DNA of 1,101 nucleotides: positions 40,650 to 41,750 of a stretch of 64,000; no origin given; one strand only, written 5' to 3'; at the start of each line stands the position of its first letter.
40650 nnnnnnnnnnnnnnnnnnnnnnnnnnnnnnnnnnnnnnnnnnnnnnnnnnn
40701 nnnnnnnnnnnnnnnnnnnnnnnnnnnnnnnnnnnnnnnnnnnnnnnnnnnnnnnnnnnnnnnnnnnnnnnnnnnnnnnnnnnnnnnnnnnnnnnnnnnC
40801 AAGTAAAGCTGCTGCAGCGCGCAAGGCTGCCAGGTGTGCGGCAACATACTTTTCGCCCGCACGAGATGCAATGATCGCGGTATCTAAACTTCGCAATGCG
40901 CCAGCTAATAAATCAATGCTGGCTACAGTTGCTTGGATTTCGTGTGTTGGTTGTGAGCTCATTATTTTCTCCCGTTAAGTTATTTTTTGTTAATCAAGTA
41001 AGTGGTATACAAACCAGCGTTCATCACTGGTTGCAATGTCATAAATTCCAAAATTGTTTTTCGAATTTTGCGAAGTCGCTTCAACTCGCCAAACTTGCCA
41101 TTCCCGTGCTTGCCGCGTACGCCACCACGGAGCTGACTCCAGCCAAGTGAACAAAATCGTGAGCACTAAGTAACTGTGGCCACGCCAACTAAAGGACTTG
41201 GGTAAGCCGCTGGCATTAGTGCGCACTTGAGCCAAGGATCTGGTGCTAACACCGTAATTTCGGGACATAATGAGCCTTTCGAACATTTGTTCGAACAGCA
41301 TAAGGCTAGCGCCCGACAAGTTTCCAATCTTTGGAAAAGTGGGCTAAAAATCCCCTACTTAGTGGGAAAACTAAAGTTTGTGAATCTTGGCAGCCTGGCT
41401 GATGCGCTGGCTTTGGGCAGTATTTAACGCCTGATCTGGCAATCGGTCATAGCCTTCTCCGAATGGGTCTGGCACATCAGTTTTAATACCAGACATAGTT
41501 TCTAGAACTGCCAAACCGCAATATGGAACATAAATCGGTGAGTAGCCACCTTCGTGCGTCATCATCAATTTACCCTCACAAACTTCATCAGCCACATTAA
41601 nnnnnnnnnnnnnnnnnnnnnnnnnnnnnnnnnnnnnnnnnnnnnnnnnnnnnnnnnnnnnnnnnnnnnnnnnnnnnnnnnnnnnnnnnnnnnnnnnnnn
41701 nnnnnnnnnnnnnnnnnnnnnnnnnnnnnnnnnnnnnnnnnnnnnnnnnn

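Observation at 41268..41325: Stacked DNA-damage control: RecA-NDp/PafBC-type promoter abutting a perfect LexA box, SD and start codon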

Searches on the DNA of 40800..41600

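Call 82: search_rna_families(source=window, start=40800, end=41600, threshold=evalue, max_evalue=1)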
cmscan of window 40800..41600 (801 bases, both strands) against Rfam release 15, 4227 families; matches with E-value up to 1: 2.
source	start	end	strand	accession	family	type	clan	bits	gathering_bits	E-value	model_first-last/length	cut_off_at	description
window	41540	41595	-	RF01134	sR30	Gene; snRNA; snoRNA; CD-box;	-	17.2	38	0.09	1-57/57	no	Small nucleolar RNA sR30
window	41528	41566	-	RF01276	sR53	Gene; snRNA; snoRNA; CD-box;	-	14.8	49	0.84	1-60/60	no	Small nucleolar RNA sR53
